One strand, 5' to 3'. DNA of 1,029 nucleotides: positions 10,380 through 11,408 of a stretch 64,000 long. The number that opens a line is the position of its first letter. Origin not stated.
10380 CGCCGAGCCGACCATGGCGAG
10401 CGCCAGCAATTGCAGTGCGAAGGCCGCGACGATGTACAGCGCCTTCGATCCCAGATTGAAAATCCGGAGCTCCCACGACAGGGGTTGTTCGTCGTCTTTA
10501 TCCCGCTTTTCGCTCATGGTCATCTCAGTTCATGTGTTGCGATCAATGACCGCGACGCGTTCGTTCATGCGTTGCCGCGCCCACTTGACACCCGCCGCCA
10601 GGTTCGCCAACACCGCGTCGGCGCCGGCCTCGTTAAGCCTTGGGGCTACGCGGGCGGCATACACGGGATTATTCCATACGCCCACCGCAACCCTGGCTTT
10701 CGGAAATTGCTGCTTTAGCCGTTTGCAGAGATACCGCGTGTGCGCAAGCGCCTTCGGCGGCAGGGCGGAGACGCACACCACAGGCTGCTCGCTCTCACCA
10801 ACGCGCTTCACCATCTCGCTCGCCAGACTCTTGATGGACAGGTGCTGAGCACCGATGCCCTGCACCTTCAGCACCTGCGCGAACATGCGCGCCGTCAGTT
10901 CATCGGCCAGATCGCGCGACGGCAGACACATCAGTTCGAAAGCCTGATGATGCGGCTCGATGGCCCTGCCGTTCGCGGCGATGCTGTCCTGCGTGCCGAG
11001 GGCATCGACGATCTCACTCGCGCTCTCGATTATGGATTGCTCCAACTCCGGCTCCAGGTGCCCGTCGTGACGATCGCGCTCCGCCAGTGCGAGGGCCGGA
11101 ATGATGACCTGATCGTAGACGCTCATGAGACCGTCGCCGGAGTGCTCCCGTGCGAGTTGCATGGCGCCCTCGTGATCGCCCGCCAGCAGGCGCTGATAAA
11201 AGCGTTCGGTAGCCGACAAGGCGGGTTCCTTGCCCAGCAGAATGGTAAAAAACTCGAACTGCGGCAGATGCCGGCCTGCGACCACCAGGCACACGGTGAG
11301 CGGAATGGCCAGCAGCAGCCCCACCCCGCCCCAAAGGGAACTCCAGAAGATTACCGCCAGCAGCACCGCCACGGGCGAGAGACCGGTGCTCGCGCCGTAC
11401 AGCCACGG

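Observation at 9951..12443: AI-2E family transporter fused to a CarH-like B12-binding module lacking the canonical His, co-transcribed with a small membrane protein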

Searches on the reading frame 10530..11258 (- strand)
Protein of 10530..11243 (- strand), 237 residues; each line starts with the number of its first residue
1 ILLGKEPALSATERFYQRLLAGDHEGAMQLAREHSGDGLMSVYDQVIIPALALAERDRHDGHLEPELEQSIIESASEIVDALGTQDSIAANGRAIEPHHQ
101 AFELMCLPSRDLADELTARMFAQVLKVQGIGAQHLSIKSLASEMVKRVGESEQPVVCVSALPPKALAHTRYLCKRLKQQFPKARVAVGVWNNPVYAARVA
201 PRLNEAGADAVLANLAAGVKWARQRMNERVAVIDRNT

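Call 3: search_protein_families(library=pfam, proteins=[window:10530-11243:-], max_evalue=1)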
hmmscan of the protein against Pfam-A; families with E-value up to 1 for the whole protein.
window:10530-11243:- (237 aa): 3 families
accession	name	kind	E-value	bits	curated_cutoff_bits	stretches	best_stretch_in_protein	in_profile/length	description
PF02310.24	B12-binding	-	2.1e-05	24.8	32.1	1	116-188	15-87/121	B12 binding domain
PF02607.22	B12-binding_2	-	0.018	15.7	23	1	13-57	3-48/74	B12 binding domain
PF05533.18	Peptidase_C42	-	0.022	15.3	25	1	166-212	10-54/88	Beet yellows virus-type papain-like endopeptidase C42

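Call 4: search_protein_families(library=ncbifam, proteins=[window:10530-11243:-], max_evalue=1)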
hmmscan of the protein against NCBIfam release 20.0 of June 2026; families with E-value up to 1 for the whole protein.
window:10530-11243:- (237 aa): 1 family
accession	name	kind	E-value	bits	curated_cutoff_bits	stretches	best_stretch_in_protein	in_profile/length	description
NF047996.1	corrin_MtgC_2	exception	0.017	14.6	370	1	116-197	104-185/212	glycine betaine-specific corrinoid protein MtgC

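Call 5: search_solved_structures(query=window:10530-11243:-, max_evalue=10, show_alignments=3)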
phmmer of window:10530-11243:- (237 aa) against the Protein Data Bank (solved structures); distinct sequences matched with E-value up to 10: 4.
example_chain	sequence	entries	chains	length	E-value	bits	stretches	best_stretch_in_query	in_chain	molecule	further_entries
2rfg_A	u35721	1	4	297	0.55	12.9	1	168-213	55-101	Dihydrodipicolinate synthase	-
8z5u_D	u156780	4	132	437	0.72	12.5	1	67-101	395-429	Flagellar hook protein FlgE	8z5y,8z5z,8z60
9yee_Ce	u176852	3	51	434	0.79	12.4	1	66-99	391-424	Flagellar hook protein FlgE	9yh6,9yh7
3f6r_A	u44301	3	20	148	0.92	12.2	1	12-146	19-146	Flavodoxin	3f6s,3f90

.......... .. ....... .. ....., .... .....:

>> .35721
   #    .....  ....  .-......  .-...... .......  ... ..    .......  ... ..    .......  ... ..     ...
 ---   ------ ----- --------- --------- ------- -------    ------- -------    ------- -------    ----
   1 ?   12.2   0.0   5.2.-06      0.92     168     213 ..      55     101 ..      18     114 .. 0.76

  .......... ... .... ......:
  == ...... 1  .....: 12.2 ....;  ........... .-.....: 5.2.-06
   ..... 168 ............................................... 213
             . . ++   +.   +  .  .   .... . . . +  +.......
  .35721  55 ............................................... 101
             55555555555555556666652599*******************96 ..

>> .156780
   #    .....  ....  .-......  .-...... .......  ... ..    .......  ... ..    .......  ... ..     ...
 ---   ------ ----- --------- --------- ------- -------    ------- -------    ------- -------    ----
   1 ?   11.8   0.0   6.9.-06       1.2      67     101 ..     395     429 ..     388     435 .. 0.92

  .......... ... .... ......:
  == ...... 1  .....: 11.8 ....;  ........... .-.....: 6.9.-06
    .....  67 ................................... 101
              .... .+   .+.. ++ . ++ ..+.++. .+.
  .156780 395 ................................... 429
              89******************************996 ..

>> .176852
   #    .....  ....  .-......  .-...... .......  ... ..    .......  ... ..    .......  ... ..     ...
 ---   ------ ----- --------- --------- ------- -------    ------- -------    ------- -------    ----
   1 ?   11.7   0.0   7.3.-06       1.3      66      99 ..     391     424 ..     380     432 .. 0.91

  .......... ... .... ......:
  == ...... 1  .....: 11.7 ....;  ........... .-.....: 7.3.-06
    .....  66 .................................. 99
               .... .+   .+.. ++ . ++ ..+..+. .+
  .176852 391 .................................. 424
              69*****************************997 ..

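Call 25: search_solved_structures(query=A2, max_evalue=10, show_alignments=5)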
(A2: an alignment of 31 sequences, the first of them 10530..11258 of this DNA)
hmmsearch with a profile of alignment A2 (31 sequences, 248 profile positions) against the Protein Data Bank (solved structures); distinct sequences matched with E-value up to 10: 14.
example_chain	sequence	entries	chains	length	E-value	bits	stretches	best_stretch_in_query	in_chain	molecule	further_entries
8jbs_A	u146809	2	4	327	0.0042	19.5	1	16-170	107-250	Putative cobalamin binding protein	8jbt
8j2x_A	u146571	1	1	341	0.12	14.8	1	104-182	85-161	Cobalamin-binding protein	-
8j2w_A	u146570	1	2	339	0.12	14.8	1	104-182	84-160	Cobalamin-binding protein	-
4kbq_D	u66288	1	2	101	0.21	14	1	60-105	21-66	Heat shock cognate 71 kDa protein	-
1ud0_A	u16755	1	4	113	0.34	13.3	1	60-105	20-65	70 kDa heat-shock-like protein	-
7pq6_AAA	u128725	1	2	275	0.75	12.2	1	63-154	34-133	CRISPR-associated protein, APE2256 family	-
7pq2_AAA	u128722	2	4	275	0.75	12.2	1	63-154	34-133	CRISPR-associated protein, APE2256 family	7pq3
7pqa_AAA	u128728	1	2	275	0.76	12.1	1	63-154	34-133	CRISPR-associated protein, APE2256 family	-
6znx_A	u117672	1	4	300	0.99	11.8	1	142-199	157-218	Ribokinase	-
8cqx_A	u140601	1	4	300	0.99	11.8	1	142-199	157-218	Ribokinase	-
5jk9_A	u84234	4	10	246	1.2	11.5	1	48-92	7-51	Izumo sperm-egg fusion protein 1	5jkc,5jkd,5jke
1y80_A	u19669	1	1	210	1.3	11.4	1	126-181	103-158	Predicted cobalamin binding protein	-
3qyf_A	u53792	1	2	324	1.8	10.9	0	63-153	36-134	CRISPR-ASSOCIATED PROTEIN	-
5x4i_A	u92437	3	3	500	2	10.7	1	114-171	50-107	Uncharacterized protein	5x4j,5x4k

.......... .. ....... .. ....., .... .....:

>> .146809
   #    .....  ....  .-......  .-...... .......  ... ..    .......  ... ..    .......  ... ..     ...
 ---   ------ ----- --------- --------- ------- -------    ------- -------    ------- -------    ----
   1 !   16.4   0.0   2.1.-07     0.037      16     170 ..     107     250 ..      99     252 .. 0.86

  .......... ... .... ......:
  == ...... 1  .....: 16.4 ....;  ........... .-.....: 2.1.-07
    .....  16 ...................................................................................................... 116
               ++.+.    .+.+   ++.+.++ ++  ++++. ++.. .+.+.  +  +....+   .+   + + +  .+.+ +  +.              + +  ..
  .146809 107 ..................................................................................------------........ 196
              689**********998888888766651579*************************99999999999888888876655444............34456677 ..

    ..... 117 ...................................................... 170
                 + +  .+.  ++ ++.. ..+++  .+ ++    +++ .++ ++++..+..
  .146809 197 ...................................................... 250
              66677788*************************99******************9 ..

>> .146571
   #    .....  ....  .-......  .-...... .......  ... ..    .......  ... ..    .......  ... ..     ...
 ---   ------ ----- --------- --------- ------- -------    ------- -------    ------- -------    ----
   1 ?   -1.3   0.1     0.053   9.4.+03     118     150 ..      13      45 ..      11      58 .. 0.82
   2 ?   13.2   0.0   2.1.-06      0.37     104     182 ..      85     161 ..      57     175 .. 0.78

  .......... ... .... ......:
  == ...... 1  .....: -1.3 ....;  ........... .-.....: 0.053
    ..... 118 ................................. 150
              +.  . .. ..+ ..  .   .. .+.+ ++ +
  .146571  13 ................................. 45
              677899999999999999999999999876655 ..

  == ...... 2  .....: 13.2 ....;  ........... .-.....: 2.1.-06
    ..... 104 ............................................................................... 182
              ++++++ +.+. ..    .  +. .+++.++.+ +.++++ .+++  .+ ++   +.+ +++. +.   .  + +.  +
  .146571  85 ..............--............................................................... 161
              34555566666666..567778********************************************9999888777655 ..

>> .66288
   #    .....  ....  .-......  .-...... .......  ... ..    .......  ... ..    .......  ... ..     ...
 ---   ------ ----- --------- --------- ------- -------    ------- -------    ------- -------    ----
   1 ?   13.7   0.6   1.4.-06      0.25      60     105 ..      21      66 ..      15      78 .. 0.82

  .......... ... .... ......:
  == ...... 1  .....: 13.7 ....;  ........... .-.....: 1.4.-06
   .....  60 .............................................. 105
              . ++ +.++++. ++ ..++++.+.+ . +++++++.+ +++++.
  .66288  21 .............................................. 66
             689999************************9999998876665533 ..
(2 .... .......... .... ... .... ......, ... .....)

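Call 31: predict_structure(alignment_id=A2)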
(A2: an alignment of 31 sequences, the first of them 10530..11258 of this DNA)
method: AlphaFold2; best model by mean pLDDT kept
length: 242 residues; sequences in the alignment: 31
mean_pLDDT: 93.8   pTM: 0.90
mean pLDDT of the five models: 93.8, 92.9, 92.4, 92.2, 91.3
residues with pLDDT >= 90: 201; 70-90: 29; 50-70: 12; < 50: 0
segments of 3 or more residues with pLDDT < 50: none
pLDDT, mean of each block of 10 residues (from residue 1): 72 94 98 97 96 98 97 98 97 82 77 98 98 95 96 92 96 97 97 96 98 98 97 90 83
secondary structure, 60 per line:
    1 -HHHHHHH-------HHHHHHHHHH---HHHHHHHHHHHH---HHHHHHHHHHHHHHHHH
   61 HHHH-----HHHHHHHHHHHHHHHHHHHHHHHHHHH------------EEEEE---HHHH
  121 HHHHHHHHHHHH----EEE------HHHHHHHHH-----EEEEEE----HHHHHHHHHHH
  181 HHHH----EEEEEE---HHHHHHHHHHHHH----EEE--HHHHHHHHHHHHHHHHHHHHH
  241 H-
elements in order: H2-8 H16-25 H29-40 H44-64 H70-96 E109-113 H117-132 E137-139 H146-154 E160-165 H170-184 E189-194 H198-210 E215-217 H220-241

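Call 34: fold_search(model_id=the predicted structure, library=pdb)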
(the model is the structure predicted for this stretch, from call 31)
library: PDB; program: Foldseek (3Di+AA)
matches with E <= 10: 1151; with E <= 0.001: 75
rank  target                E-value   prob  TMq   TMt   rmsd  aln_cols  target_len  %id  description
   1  3ezx                  4.1e-07  1.00  0.63  0.70   4.2       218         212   15  Structure of Methanosarcina barkeri monomethylamine corrinoid protein (released 2009-12-15)
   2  4hh3_C                1.5e-06  1.00  0.65  0.72   4.7       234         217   16  Structure of the AppA-PpsR2 core complex from Rb. sphaeroides (released 2013-06-05)
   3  8j2w_A                1.7e-06  1.00  0.63  0.48   4.1       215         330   17  Saccharothrix syringae photocobilins protein, dark state (released 2024-04-10)
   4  4hh0_B                2.6e-06  1.00  0.66  0.44   4.1       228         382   16  Dark-state structure of AppA C20S without the Cys-rich region from Rb. sphaeroides (released 2013-06-05)
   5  8jbs_A                2.7e-06  1.00  0.60  0.63   5.1       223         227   20  B12-binding domain from Chloracidobacterium thermophilum MerR family protein, dark state (released 2024-11-13)
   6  8j2w_B                2.9e-06  1.00  0.62  0.48   4.2       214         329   17  Saccharothrix syringae photocobilins protein, dark state (released 2024-04-10)
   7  4hh1_B                3.2e-06  1.00  0.65  0.43   4.1       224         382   16  Dark-state structure of AppA wild-type without the Cys-rich region from Rb. sphaeroides (released 2013-06-05)
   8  8j2y_B                3.8e-06  1.00  0.61  0.48   4.4       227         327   17  Acidimicrobiaceae bacterium photocobilins protein, dark state (released 2024-04-10)
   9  8c31_D                5.2e-06  1.00  0.59  0.70   4.3       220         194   17  Dark state 1.8 Angstrom crystal structure of cobalamin binding domain belonging to a light-dependent transcription reg (released 2023-08-16)
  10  8jbs_B                5.2e-06  1.00  0.61  0.65   4.7       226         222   22  B12-binding domain from Chloracidobacterium thermophilum MerR family protein, dark state (released 2024-11-13)
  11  8jbt_B                5.9e-06  1.00  0.63  0.68   4.4       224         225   20  B12-binding domain from Chloracidobacterium thermophilum MerR family protein, anaerobic light state (released 2024-11-13)
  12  8jbt_A                6.2e-06  1.00  0.61  0.64   4.7       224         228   21  B12-binding domain from Chloracidobacterium thermophilum MerR family protein, anaerobic light state (released 2024-11-13)
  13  7te2                  6.9e-06  1.00  0.53  0.60   5.5       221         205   17  Crystal Structure of AerR from Rhodobacter capsulatus at 2.25 A. (released 2022-08-31)
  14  7xcn_N                7.7e-06  1.00  0.43  0.48  11.0       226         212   15  Crystal structure of the MttB-MttC complex at 2.7 A resolution (released 2023-01-18)
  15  4jgi_A                8.6e-06  1.00  0.46  0.53   9.3       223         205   18  1.5 Angstrom crystal structure of a novel cobalamin-binding protein from Desulfitobacterium hafniense DCB-2 (released 2013-08-07)
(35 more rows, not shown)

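Call 49: search_protein_representatives(alignment_id=A2)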
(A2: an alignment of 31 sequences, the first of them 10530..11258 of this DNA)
Query: 31 sequences, 248 profile positions. Proteins with E-value up to 0.001 (for the whole library): 5624; up to 1e-10: 4029; up to 1e-30: 1564. The best 150 are listed.
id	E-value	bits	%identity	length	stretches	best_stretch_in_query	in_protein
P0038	1.3e-93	329.1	-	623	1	1-242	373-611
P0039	1.7e-93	328.8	-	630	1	1-245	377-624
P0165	1.1e-91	322.9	-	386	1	1-242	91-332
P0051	2.7e-91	321.6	-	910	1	1-244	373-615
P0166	3.0e-89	314.8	-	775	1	1-244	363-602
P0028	3.0e-88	311.6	-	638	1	1-239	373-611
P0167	2.4e-87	308.6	-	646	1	1-241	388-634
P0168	2.9e-86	305.1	-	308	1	1-238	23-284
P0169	3.4e-86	304.8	-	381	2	105-241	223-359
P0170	4.0e-86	304.6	-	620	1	1-238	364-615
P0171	1.6e-85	302.6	-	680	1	1-240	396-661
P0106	1.9e-85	302.4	-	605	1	1-241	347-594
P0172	2.7e-85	301.9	-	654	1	1-239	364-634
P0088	9.0e-85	300.2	-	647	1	1-238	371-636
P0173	1.0e-84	300.0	-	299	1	1-242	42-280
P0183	1.3e-81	289.8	-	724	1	1-240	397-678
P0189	7.6e-79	280.8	-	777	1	1-244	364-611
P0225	3.1e-74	265.6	-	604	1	1-242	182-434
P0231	1.6e-73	263.3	-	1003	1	1-234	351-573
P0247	7.4e-72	257.9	-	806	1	1-236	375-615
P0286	7.0e-68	244.9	-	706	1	1-241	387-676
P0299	5.7e-67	241.9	-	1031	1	1-237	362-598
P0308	3.0e-66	239.5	-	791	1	1-244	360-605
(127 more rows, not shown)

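Call 65: search_protein_families(library=pfam, proteins=[P0231, P0299, P0247, P0308, P0166, P0189, P0183, P0225, P0286], max_evalue=0.001)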
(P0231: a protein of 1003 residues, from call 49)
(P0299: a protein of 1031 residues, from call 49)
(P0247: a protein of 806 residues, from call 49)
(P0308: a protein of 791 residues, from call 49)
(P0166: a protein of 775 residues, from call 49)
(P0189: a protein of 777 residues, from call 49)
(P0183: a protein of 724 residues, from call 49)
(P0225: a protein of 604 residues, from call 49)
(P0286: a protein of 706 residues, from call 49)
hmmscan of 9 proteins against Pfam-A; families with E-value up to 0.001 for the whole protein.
P0231 (1003 aa): 5 families
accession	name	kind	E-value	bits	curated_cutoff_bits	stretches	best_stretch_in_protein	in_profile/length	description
PF01594.21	AI-2E_transport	-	1.9e-45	155.9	34.3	1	19-346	9-324/327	AI-2E family transporter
PF07228.17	SpoIIE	-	8.3e-20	72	25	1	813-1001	2-191/192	Stage II sporulation protein E (SpoIIE)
PF13185.12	GAF_2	-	1.3e-12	48.5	28.6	1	607-739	3-131/136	GAF domain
PF01590.32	GAF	-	1.7e-12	48.4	22.4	1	607-742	1-132/133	GAF domain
PF02310.24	B12-binding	-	8.2e-05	22.9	32.1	1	460-537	10-87/121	B12 binding domain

P0299 (1031 aa): 5 families
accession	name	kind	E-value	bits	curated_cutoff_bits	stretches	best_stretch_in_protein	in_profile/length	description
PF01594.21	AI-2E_transport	-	3.1e-45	155.2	34.3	1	23-353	5-320/327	AI-2E family transporter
PF07228.17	SpoIIE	-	5e-26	92.3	25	1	833-1004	1-173/192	Stage II sporulation protein E (SpoIIE)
PF01590.32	GAF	-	9.4e-19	68.7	22.4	1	631-765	2-132/133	GAF domain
PF13185.12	GAF_2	-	1.7e-13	51.4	28.6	1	630-762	3-131/136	GAF domain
PF02310.24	B12-binding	-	0.00012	22.4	32.1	1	479-559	8-87/121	B12 binding domain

P0247 (806 aa): 3 families
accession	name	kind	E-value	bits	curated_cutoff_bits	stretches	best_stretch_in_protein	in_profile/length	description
PF01594.21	AI-2E_transport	-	7.7e-49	167.1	34.3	2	176-366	131-320/327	AI-2E family transporter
PF01590.32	GAF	-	8.1e-10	39.8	22.4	1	649-780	2-129/133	GAF domain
PF13185.12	GAF_2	-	6.2e-07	30.1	28.6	1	649-778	4-129/136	GAF domain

P0308 (791 aa): 3 families
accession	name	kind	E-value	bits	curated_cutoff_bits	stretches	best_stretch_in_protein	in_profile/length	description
PF01594.21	AI-2E_transport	-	1.2e-47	163.1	34.3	1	13-351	2-320/327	AI-2E family transporter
PF01590.32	GAF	-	7.2e-18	65.8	22.4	1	630-765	1-132/133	GAF domain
PF13185.12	GAF_2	-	1.8e-13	51.3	28.6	1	628-766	1-135/136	GAF domain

P0166 (775 aa): 6 families
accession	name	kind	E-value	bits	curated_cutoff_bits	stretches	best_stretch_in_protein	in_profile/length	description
PF01594.21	AI-2E_transport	-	4.7e-39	134.9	34.3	1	17-354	8-320/327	AI-2E family transporter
PF01590.32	GAF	-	2.5e-15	57.6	22.4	1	626-755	2-130/133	GAF domain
PF13185.12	GAF_2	-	6.1e-13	49.6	28.6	1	626-754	4-131/136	GAF domain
PF02310.24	B12-binding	-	2.6e-07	31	32.1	1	475-556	6-87/121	B12 binding domain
PF13492.12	GAF_3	-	4.4e-06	27.6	27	1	626-754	2-123/129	GAF domain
PF02607.22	B12-binding_2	-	2.5e-05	24.8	23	1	380-448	3-71/74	B12 binding domain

P0189 (777 aa): 4 families
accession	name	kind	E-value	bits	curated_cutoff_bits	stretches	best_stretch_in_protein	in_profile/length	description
PF01594.21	AI-2E_transport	-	4.8e-46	157.9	34.3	1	16-356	4-321/327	AI-2E family transporter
PF01590.32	GAF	-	6.8e-14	53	22.4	1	635-765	2-129/133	GAF domain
PF13185.12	GAF_2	-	1e-09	39.1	28.6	1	635-763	4-129/136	GAF domain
PF02310.24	B12-binding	-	7.9e-06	26.2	32.1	1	486-565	8-87/121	B12 binding domain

P0183 (724 aa): 3 families
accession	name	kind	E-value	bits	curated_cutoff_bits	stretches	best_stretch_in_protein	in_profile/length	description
PF01594.21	AI-2E_transport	-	9e-47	160.3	34.3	2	202-390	135-322/327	AI-2E family transporter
PF02310.24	B12-binding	-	4.6e-05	23.7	32.1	1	552-636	3-87/121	B12 binding domain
PF02607.22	B12-binding_2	-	0.00043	20.8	23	0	415-463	4-52/74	B12 binding domain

P0225 (604 aa): 4 families
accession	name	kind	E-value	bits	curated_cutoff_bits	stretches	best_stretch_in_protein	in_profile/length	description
PF01594.21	AI-2E_transport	-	3.9e-32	112.2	34.3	1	1-173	149-320/327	AI-2E family transporter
PF01590.32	GAF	-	5e-18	66.3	22.4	1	460-593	2-131/133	GAF domain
PF13185.12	GAF_2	-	6e-12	46.4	28.6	1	458-589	2-129/136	GAF domain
PF02607.22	B12-binding_2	-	1e-05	26.1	23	1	200-265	4-69/74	B12 binding domain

P0286 (706 aa): 1 family
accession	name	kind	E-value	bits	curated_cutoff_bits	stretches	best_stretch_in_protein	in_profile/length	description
PF01594.21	AI-2E_transport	-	3.5e-41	141.9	34.3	2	180-379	131-321/327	AI-2E family transporter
